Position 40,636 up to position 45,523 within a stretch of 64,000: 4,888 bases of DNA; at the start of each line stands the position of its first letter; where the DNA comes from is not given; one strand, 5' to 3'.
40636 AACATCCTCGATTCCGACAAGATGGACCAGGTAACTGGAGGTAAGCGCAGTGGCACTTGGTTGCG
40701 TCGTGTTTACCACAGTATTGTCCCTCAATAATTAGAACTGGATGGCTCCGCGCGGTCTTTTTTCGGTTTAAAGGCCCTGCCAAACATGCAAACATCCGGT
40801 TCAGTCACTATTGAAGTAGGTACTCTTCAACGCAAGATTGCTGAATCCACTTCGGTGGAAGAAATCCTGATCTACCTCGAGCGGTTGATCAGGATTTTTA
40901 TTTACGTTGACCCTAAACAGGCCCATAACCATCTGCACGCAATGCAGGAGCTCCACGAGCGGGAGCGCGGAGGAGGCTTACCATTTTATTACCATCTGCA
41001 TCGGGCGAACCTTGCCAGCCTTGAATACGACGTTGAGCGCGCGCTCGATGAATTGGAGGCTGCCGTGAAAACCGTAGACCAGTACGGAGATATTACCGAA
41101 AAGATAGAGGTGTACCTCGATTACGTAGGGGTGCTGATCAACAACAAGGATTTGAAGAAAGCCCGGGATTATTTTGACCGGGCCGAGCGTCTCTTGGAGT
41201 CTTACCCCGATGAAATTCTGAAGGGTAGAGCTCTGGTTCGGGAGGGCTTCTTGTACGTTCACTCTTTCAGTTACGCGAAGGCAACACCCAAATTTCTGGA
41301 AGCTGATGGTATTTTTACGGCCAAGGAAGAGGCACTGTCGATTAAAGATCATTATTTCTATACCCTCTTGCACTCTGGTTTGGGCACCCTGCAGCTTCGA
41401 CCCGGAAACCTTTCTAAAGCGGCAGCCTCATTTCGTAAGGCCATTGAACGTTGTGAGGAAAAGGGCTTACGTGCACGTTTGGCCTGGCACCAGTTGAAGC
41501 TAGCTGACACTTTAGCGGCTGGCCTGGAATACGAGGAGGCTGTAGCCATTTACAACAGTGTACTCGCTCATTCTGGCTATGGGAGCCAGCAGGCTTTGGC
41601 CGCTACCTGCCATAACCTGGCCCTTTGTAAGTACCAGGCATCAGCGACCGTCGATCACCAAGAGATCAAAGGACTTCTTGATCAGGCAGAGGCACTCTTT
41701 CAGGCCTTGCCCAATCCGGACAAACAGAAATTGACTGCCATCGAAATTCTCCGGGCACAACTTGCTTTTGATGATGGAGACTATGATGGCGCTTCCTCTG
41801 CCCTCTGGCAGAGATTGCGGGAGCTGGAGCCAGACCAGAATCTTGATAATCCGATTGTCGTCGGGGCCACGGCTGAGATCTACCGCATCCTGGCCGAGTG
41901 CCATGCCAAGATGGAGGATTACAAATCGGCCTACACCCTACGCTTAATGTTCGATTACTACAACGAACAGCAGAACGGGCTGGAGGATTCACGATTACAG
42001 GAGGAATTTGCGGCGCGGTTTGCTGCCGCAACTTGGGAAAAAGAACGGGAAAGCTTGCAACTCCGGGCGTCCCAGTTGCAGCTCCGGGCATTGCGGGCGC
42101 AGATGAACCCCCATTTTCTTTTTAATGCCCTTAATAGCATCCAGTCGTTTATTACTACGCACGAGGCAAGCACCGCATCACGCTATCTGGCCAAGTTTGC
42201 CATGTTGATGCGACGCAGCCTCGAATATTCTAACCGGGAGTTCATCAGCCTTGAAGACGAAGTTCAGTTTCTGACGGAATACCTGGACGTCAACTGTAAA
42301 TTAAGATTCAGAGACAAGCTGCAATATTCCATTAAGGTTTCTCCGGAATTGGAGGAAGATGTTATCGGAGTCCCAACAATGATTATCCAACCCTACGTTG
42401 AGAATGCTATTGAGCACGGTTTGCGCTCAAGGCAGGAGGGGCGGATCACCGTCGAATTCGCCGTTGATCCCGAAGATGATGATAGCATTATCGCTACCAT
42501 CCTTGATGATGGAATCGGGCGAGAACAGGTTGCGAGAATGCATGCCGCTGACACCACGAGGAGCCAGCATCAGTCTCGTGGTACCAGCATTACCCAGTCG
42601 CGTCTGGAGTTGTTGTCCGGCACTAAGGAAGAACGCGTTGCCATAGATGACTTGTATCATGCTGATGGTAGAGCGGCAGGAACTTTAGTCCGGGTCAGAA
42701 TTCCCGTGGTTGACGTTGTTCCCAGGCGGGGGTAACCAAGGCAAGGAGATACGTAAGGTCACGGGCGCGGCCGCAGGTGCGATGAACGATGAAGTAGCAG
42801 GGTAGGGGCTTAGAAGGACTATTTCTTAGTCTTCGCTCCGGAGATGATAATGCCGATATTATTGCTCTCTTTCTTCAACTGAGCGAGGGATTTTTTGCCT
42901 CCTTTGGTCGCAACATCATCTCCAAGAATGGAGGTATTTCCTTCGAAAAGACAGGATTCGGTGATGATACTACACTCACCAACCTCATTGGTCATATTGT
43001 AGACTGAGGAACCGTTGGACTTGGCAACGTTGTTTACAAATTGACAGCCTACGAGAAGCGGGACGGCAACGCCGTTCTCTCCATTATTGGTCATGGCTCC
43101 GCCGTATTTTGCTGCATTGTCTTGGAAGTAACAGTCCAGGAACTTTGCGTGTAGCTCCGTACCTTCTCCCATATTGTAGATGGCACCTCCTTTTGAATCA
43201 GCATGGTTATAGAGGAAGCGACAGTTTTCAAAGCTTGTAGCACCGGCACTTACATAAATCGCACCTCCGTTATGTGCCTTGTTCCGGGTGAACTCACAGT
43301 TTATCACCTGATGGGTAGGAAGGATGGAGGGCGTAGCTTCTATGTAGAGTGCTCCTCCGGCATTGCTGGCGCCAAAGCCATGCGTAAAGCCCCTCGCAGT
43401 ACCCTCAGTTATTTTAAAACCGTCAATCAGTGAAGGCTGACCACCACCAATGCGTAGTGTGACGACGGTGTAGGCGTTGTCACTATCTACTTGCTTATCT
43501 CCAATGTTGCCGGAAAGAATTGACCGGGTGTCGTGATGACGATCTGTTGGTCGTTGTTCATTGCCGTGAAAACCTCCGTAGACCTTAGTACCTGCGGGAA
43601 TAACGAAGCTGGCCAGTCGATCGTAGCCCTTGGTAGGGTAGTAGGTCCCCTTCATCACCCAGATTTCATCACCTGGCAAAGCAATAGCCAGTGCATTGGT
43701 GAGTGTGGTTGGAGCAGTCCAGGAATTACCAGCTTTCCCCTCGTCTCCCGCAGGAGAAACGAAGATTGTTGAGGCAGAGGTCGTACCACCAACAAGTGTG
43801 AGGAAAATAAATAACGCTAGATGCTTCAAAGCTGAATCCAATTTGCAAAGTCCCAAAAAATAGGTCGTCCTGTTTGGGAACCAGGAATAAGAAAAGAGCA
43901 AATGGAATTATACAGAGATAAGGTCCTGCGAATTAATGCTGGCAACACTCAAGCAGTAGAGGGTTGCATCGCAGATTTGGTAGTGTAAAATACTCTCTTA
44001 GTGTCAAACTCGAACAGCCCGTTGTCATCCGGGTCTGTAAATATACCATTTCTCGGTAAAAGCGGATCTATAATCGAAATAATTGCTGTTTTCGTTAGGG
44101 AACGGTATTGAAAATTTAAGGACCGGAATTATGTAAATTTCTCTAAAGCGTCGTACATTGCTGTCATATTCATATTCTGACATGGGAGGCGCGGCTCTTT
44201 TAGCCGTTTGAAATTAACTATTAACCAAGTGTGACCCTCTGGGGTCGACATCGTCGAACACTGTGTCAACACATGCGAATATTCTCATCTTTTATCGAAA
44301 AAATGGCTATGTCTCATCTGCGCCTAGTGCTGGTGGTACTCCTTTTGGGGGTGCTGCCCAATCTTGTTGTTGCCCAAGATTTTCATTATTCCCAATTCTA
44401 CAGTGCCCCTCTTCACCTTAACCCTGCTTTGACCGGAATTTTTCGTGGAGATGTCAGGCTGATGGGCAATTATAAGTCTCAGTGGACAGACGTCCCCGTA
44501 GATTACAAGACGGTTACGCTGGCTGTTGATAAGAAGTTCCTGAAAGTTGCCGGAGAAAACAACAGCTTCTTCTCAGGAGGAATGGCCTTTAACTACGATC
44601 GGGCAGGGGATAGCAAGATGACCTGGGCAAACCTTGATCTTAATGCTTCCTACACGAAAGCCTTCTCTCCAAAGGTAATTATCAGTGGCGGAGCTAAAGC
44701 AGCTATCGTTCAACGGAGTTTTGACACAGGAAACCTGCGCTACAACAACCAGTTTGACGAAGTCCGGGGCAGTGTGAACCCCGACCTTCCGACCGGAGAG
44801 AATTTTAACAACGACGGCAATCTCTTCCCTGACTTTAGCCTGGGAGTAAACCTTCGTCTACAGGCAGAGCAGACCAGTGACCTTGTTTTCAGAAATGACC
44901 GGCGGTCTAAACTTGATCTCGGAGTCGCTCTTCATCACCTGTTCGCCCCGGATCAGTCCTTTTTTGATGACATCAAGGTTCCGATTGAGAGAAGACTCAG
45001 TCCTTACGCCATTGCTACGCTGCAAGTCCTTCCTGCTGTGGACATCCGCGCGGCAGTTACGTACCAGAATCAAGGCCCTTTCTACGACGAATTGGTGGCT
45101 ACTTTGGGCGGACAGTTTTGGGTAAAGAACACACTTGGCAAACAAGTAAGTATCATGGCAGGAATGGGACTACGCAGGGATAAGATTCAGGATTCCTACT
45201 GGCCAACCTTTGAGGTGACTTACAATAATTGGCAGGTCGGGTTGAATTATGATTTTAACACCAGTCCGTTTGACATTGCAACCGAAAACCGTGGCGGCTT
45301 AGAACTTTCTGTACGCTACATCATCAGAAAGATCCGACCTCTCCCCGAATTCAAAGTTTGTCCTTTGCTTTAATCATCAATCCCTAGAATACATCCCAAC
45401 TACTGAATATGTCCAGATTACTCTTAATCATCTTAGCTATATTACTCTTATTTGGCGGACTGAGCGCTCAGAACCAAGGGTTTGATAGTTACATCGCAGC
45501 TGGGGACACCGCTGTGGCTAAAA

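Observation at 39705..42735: ComCDE-like three-gene module in Bacteroidota: LytTR regulator, hidden GG-leader peptide and soluble TPR histidine kinase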

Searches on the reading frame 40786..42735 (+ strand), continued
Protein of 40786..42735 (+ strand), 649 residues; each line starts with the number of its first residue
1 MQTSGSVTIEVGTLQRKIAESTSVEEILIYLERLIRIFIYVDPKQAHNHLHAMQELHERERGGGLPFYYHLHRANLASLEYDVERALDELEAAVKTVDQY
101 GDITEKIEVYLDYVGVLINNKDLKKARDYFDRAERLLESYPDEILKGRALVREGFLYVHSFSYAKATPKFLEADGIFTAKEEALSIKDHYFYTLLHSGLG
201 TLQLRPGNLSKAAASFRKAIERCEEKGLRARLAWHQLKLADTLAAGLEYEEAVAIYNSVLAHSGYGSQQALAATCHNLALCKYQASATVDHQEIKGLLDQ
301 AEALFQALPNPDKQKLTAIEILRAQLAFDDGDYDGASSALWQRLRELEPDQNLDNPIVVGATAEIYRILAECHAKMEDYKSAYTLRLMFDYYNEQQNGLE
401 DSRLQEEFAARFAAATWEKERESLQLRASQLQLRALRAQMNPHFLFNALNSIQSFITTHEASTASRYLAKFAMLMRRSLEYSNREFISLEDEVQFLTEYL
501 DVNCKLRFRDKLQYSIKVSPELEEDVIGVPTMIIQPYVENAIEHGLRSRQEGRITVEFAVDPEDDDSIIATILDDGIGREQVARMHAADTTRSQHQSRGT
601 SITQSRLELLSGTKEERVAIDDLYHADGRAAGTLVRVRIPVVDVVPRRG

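Call 51: search_solved_structures(query=A1, max_evalue=1)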
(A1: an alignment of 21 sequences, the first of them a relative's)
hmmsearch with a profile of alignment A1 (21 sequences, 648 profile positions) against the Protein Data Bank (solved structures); distinct sequences matched with E-value up to 1: 100 (the best 60 are shown).
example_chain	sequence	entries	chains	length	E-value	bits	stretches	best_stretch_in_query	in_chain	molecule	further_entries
9qhb_A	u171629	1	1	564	3e-34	121.6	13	199-301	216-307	Engineered tetratricopeptide repeat protein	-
8bu0_A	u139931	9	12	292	7.2e-19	70.8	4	199-301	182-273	Consensus tetratricopeptide repeat protein | Crystal structure of an 8-repeat consensus TPR superhelix with Zinc. | Monomer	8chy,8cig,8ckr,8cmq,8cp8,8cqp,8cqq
9qhc_A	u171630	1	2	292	2.6e-18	69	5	199-301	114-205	Engineered tetratricopeptide repeat protein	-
6swj_A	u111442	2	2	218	4.6e-18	68.1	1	435-580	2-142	Histidine kinase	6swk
8ch0_A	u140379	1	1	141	3.7e-10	42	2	233-301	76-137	Consensus tetratricopeptide repeat protein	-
2fo7_A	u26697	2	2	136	4.6e-10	41.7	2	233-301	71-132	SYNTHETIC CONSENSUS TPR PROTEIN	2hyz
2wqh_A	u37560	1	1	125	2.2e-09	39.5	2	235-312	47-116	CTPR3Y3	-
7obi_A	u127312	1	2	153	2.9e-08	35.8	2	199-302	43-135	CTPR-rv4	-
7ai4_A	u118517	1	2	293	1e-07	34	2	238-381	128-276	Isoform C of Kinesin light chain 1,Isoform C of Kinesin light chain 1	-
5o01_A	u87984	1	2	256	1.1e-07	33.9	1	180-334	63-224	BKLC (bacterial kinesin-light chain-like)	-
5o09_1C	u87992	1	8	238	1.1e-07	33.9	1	180-333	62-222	Bacterial kinesin light chain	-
1na0_A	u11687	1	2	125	2.6e-07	32.6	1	234-301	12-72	designed protein CTPR3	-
8bd7_C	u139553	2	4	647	5.6e-07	31.5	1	207-350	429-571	IFT70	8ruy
4uzy_A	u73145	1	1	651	5.7e-07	31.5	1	207-350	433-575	FLAGELLAR ASSOCIATED PROTEIN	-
3kd7_A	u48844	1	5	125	6e-07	31.4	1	238-350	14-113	CTPR390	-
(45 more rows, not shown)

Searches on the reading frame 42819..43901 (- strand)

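Call 3: search_protein_families(library=pfam, proteins=[window:42819-43901:-], max_evalue=0.01)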
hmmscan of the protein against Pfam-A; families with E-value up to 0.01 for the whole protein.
window:42819-43901:- (360 aa): 2 families
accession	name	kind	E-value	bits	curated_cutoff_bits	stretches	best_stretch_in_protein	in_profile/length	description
PF02415.23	Chlam_PMP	-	6.2e-12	44.9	20.6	0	226-243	1-18/19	Chlamydia polymorphic membrane protein (Chlamydia_PMP) repeat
PF07602.17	DUF1565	-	0.0019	18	20.3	1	52-168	3-118/257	Protein of unknown function (DUF1565)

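Call 4: search_protein_families(library=ncbifam, proteins=[window:42819-43901:-], max_evalue=1)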
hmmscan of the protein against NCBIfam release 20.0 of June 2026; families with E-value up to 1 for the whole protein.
window:42819-43901:- (360 aa): 2 families
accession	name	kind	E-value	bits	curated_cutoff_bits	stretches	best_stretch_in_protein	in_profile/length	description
TIGR01376.1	POMP_repeat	repeat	3e-05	23.6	15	2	204-218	7-22/28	polymorphic outer membrane protein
NF041899.1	pec_ly_PelN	equivalog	3.1e-05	22.9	740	1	32-98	14-80/437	pectate lyase PelN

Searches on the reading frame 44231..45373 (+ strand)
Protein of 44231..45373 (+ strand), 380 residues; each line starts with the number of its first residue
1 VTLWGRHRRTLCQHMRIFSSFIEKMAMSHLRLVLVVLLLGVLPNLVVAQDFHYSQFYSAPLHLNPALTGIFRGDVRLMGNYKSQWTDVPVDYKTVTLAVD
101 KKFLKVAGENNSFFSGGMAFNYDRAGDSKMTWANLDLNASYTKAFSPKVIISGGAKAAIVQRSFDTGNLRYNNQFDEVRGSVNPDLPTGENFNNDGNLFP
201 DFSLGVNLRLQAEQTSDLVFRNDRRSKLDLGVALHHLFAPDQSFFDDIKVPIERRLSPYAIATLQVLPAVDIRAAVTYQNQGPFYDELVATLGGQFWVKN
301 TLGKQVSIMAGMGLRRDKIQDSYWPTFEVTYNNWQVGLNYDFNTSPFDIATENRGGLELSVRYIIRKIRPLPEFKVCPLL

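Call 3: search_protein_families(library=pfam, proteins=[window:44231-45373:+], max_evalue=0.01)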
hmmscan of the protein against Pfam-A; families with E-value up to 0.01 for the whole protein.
window:44231-45373:+ (380 aa): 1 family
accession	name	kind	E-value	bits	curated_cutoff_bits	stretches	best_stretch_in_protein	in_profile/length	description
PF11751.14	PorP_SprF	-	7.2e-33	114.7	22.3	1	48-363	4-273/273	Type IX secretion system membrane protein PorP/SprF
